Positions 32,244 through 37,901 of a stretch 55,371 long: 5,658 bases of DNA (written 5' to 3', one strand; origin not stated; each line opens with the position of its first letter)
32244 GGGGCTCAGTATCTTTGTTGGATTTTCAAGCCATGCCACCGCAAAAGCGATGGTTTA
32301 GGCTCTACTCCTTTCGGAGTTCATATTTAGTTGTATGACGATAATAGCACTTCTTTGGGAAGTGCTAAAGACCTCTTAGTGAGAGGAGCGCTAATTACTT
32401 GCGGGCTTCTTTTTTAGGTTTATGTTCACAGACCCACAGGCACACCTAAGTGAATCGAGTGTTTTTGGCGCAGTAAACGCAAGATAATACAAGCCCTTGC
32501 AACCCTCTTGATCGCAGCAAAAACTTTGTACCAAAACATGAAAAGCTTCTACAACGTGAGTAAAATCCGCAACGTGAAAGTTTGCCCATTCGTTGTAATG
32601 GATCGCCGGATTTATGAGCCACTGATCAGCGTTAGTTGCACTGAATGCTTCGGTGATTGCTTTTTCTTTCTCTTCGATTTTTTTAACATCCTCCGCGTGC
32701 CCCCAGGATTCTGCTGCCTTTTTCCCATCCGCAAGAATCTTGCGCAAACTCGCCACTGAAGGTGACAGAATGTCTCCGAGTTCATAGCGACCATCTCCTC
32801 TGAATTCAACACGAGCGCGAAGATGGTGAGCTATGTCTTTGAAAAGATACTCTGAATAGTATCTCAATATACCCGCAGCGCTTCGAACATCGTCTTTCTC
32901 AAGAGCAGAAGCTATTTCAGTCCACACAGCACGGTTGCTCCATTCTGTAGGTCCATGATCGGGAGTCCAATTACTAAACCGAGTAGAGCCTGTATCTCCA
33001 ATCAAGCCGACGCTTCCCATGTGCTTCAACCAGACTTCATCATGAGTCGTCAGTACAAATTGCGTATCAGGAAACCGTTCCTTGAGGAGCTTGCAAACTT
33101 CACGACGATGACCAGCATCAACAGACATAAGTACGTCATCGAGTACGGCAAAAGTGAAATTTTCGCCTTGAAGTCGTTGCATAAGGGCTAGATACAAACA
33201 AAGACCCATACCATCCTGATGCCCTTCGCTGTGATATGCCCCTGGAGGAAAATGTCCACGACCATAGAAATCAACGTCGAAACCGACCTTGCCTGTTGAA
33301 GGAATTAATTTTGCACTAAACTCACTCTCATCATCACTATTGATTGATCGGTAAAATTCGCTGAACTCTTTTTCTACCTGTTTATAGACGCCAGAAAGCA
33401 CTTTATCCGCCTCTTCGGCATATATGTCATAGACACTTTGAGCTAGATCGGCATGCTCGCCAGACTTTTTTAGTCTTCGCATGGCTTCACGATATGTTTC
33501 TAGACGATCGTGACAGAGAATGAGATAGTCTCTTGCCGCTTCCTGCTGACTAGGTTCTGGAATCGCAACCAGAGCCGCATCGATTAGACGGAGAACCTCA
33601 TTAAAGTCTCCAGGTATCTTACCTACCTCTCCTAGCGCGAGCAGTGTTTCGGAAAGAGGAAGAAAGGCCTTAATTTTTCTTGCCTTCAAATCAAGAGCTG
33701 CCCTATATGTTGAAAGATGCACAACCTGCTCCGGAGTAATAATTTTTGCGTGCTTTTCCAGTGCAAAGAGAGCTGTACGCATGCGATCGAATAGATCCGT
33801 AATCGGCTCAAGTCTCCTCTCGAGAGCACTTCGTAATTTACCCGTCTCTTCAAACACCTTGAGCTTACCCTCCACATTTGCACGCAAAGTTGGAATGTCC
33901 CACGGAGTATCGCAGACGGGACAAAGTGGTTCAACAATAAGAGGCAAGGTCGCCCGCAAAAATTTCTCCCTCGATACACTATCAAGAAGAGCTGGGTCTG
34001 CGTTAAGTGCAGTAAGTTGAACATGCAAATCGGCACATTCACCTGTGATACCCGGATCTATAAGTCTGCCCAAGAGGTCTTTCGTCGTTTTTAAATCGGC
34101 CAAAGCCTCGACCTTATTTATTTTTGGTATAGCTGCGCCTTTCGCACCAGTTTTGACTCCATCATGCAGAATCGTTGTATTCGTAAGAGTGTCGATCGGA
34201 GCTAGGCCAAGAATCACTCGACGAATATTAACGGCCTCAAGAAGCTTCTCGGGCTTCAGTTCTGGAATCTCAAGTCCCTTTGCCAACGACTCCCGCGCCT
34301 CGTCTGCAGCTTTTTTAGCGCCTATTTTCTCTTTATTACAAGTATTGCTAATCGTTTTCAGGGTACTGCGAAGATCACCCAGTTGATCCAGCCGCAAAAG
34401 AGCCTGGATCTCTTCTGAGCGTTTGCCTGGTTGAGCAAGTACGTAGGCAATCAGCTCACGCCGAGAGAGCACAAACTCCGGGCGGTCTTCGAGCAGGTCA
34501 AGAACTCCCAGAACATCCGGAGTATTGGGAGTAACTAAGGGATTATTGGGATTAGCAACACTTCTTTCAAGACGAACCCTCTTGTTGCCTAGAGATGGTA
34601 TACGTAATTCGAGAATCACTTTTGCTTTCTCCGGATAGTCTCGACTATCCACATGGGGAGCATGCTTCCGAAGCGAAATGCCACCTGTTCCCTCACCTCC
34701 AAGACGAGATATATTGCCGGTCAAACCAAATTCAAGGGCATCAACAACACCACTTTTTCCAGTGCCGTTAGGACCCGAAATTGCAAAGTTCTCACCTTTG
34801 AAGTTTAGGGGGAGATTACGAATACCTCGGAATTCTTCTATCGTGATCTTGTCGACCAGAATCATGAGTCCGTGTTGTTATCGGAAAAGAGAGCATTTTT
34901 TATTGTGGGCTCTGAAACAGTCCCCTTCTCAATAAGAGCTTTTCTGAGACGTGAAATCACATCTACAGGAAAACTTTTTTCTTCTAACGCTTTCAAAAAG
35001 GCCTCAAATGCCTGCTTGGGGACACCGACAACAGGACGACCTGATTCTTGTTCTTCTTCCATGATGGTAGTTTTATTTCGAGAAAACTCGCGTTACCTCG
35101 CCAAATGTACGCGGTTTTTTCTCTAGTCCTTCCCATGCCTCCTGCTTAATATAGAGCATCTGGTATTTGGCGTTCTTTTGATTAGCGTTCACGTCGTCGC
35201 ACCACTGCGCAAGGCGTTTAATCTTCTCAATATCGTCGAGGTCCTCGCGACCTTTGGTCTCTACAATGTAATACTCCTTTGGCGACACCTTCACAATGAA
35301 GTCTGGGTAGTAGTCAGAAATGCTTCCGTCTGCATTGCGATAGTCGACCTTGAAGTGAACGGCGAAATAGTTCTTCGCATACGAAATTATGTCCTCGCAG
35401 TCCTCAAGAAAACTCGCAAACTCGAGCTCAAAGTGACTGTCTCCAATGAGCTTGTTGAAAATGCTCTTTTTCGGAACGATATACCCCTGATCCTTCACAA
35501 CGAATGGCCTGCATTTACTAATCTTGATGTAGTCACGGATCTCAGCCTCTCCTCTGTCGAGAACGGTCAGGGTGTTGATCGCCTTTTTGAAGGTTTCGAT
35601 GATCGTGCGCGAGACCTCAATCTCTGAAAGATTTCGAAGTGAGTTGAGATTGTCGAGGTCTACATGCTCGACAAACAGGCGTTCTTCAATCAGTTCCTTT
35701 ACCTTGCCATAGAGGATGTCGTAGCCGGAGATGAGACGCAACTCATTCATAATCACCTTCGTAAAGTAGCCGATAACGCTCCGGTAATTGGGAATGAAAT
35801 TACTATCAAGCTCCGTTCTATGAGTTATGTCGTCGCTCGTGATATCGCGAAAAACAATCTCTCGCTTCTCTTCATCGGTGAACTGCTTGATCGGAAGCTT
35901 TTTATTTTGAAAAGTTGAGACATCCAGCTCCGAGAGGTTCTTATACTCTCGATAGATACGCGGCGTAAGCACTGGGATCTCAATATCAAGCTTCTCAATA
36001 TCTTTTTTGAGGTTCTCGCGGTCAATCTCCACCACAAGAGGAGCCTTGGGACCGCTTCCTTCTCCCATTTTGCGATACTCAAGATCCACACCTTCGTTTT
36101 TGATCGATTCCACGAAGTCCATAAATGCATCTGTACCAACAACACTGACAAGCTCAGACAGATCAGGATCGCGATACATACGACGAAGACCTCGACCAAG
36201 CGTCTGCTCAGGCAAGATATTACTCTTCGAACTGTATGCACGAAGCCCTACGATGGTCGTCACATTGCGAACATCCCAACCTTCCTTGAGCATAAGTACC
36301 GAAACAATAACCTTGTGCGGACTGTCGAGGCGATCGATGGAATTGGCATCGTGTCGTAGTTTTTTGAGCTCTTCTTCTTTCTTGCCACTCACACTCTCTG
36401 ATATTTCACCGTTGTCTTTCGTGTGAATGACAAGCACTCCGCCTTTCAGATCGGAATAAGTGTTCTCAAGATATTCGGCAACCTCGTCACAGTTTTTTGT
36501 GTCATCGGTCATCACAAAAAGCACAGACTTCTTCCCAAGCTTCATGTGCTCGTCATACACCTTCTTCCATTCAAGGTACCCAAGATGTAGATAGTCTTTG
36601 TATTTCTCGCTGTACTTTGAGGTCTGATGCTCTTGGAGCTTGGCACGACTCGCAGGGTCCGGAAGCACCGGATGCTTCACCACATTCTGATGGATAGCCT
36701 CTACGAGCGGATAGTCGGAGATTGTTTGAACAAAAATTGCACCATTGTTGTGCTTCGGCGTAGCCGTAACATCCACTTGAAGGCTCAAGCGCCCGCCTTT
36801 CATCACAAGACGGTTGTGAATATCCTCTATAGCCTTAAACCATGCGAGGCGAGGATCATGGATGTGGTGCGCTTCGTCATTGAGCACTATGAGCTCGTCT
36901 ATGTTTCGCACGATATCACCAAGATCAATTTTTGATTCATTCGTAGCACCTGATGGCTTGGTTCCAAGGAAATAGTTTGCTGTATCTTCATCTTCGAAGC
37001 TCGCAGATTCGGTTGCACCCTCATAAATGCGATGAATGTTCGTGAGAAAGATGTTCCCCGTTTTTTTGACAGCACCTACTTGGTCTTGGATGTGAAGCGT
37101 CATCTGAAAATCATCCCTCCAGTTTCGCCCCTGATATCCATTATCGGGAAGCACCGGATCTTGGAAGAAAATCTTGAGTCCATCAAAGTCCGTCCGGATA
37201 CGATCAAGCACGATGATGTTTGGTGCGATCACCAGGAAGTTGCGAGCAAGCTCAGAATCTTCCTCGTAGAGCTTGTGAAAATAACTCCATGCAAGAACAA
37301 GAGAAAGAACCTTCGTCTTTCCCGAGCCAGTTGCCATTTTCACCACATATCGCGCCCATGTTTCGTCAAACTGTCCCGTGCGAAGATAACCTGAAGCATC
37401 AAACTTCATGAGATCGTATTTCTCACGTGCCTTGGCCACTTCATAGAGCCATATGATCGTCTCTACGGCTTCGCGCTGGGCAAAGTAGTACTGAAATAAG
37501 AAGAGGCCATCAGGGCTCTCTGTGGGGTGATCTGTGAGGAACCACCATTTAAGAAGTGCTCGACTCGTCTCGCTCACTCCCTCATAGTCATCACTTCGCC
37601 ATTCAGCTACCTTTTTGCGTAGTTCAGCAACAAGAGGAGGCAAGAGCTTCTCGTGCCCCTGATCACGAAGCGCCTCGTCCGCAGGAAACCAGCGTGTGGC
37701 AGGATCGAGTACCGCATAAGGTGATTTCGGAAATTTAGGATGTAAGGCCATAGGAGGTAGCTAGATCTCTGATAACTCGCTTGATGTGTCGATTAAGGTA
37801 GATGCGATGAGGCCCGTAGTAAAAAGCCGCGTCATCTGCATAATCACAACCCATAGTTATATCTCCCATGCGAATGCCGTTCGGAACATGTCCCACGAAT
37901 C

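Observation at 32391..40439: Five-gene coupled operon: a type III R-M system split by a HEPN-motif gene and extended by a 66-aa ORF plus a Rad50-like zinc-hook ATPase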

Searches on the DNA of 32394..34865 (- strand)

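Call 78: search_rna_families(sources=[L021, L020, L022, L023, L027, L029, L024], threshold=gathering)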
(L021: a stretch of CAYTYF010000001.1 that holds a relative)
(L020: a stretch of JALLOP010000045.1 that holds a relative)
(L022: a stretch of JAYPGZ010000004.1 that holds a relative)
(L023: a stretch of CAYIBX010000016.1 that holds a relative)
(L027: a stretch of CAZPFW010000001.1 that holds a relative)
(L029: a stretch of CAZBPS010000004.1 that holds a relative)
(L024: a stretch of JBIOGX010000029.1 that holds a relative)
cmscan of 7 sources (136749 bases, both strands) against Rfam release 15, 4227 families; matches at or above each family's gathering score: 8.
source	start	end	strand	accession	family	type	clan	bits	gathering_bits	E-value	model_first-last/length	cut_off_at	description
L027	7455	7697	+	RF00028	Intron_gpI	Intron;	-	99.3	50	3.7e-24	1-253/253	no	Group I catalytic intron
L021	3279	3393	+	RF03000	LOOT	Gene; sRNA;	-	87.9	46.4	5.9e-15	1-121/121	no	LOOT RNA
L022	7724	7797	+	RF00005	tRNA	Gene; tRNA;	CL00001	71.4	29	2.8e-13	1-71/71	no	tRNA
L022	16475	16547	+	RF00005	tRNA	Gene; tRNA;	CL00001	69.5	29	9e-13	1-71/71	no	tRNA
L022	9559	9629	+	RF00005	tRNA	Gene; tRNA;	CL00001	66.1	29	7.9e-12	1-71/71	no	tRNA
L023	21781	21852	+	RF00005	tRNA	Gene; tRNA;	CL00001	64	29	3e-11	1-71/71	no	tRNA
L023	21110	21181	+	RF00005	tRNA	Gene; tRNA;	CL00001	62.8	29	6.5e-11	1-71/71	no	tRNA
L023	21196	21282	+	RF00005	tRNA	Gene; tRNA;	CL00001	47.2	29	1.3e-06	1-71/71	no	tRNA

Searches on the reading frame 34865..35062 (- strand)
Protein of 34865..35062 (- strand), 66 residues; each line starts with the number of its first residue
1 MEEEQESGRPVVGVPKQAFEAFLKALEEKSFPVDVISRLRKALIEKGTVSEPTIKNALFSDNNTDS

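Call 3: search_protein_families(library=pfam, proteins=[window:34865-35062:-], max_evalue=0.1)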
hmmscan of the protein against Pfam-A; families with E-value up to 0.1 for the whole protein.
window:34865-35062:- (66 aa): 1 family
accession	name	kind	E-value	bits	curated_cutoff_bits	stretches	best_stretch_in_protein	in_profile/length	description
PF01624.25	MutS_I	-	0.049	14.3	20.6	1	6-49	54-96/113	MutS domain I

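Call 4: search_protein_families(library=padloc, proteins=[window:34865-35062:-], max_evalue=0.1)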
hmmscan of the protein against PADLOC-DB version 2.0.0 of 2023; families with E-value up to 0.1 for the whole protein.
window:34865-35062:- (66 aa): 0 families

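Call 5: search_protein_families(library=ncbifam, proteins=[window:34865-35062:-], max_evalue=0.1)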
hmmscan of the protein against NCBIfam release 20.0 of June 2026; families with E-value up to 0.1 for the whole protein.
window:34865-35062:- (66 aa): 0 families

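Call 100: search_solved_structures(query=A6, max_evalue=10, show_alignments=2)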
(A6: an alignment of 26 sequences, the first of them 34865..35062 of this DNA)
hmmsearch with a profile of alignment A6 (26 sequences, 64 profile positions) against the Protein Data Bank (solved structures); distinct sequences matched with E-value up to 10: 18.
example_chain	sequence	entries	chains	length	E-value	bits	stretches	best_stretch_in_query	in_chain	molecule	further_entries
8cwy_A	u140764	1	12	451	4.1e-06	29.7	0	6-37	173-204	T32-15-1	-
8cws_A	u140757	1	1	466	5.6e-06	29.2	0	6-37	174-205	F4132-2 Chain A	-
4pq8_A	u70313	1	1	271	0.0027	20.7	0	6-21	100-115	DESIGNED PROTEIN OR465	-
6zh1_A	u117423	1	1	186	0.0045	19.9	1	20-46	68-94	Factor H-binding protein A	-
4yy5_A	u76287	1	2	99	0.012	18.6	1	16-38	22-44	dTor_3x33L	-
4yy2_A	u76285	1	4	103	0.013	18.5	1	16-38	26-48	dTor_3x33L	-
7mwr_B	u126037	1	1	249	0.04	16.9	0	5-40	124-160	LHD101B4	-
4r5c_A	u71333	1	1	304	0.046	16.7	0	6-21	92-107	Leucine rich repeat protein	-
9u9i_E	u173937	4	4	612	0.047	16.7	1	25-52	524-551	AP-4 complex subunit epsilon-1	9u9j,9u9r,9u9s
5cwb_A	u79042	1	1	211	0.08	15.9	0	6-38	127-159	Designed helical repeat protein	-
5htl_A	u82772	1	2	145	0.11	15.6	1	33-57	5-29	MSHA biogenesis protein MshE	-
9drl_A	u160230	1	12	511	0.13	15.2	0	5-40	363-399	T33-549_B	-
7wji_A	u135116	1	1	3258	0.62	13.1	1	14-48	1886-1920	Protein unc-80 homolog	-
7sx3_E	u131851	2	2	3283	0.63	13.1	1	14-48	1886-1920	Protein unc-80 homolog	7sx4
9exz_A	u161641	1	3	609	0.83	12.7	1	17-57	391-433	DE NOVO PROTEIN P600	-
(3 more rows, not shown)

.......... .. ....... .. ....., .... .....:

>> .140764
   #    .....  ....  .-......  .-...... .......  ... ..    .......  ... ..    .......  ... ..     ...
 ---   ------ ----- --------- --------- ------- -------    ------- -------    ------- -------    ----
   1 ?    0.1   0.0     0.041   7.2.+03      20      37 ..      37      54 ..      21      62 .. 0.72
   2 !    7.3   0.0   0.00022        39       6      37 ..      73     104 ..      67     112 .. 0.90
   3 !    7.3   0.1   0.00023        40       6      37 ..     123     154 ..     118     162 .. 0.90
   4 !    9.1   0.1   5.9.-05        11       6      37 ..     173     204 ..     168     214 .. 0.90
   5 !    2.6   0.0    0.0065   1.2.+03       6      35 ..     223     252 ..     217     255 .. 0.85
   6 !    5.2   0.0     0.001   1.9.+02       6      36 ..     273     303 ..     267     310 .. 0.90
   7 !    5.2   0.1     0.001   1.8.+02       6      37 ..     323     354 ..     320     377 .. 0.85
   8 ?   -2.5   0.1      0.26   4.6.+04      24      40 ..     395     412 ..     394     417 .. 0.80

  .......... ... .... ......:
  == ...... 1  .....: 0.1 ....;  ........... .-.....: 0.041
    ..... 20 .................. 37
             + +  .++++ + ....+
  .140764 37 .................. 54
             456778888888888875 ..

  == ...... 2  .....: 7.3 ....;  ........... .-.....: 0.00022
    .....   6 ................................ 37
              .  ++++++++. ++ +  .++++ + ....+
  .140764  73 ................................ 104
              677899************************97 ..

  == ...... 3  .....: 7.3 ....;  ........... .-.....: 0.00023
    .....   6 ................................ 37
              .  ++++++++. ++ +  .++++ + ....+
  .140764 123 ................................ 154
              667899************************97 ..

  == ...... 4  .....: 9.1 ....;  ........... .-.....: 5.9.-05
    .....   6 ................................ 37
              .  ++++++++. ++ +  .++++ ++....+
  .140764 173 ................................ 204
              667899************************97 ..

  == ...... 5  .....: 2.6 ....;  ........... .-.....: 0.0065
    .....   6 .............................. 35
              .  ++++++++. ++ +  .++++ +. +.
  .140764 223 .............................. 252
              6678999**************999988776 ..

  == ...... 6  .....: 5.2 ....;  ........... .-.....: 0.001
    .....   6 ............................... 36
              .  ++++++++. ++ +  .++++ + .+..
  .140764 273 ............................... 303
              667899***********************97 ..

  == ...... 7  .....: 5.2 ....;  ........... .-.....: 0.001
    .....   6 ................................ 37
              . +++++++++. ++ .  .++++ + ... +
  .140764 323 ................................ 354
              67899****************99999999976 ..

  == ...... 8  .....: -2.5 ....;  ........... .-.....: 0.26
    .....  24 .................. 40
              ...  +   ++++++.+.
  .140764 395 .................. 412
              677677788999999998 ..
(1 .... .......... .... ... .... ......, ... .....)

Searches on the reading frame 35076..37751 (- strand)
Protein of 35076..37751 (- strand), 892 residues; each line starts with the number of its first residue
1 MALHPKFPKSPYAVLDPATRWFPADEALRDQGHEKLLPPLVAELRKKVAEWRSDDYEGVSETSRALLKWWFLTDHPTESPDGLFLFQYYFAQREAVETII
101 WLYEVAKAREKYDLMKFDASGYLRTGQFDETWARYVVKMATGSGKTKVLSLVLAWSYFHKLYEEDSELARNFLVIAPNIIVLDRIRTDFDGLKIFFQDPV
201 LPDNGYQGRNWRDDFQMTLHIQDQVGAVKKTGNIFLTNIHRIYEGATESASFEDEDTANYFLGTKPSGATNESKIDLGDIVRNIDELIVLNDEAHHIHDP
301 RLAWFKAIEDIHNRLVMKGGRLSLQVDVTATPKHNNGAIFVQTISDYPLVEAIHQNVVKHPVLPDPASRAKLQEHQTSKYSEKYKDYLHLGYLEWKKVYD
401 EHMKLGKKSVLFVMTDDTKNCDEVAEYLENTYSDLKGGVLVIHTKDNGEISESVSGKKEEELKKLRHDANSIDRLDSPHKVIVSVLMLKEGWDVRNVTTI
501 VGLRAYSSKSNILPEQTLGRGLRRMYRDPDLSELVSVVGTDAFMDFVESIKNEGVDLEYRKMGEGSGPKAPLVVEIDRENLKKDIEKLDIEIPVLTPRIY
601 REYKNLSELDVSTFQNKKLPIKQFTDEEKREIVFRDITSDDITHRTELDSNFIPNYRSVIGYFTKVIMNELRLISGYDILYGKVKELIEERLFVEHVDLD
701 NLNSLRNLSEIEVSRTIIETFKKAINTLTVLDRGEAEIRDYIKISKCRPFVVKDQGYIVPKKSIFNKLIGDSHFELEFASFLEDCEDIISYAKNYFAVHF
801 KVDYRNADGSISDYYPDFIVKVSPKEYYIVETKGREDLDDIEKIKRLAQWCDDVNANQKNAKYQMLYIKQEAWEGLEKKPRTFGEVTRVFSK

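Call 3: search_protein_families(library=pfam, proteins=[window:35076-37751:-], max_evalue=0.1)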
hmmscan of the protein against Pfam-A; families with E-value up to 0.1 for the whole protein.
window:35076-37751:- (892 aa): 3 families
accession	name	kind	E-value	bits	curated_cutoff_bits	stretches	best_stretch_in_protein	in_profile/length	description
PF04851.21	ResIII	-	3.9e-15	56.6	22.5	1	91-333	7-163/164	Type III restriction enzyme, res subunit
PF19778.5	RE_endonuc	-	0.00019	21.7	23.4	1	761-843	1-81/108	Endonuclease domain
PF00270.35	DEAD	-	0.0058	16.8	26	0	135-181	17-57/167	DEAD/DEAH box helicase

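Call 4: search_protein_families(library=padloc, proteins=[window:35076-37751:-], max_evalue=0.1)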
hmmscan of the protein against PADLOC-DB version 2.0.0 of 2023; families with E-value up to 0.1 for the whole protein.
window:35076-37751:- (892 aa): 4 families
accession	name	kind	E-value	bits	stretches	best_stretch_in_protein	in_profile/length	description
PDLC03648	REase_III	-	6.3e-22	75.5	2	169-550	11-383/871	Type III restriction enzyme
PDLC03647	REase_III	-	3.9e-11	39.9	2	451-553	477-585/989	Type III restriction enzyme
PDLC03649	REase_III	-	1e-08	31.6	1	411-523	436-537/973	Type III restriction enzyme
PDLC03659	mREase_IV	-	8.8e-05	18.5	1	473-540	504-569/945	Type IV methyl-directed restriction enzyme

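Call 5: search_protein_families(library=ncbifam, proteins=[window:35076-37751:-], max_evalue=0.1)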
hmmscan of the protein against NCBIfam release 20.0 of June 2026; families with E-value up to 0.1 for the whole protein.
window:35076-37751:- (892 aa): 3 families
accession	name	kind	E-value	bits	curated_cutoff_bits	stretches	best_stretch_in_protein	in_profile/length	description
NF046055.1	restr_BPTD_3080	equivalog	1.2e-83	281.7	800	3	37-298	67-303/970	BPTD_3080 family restriction endonuclease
NF012027.0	PRK15483.1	equivalog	1.6e-05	23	564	1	419-523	440-544/986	type III restriction-modification system endonuclease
TIGR04095.1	dnd_restrict_1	equivalog_domain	0.048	12.7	600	0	133-217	25-97/451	DNA phosphorothioation system restriction enzyme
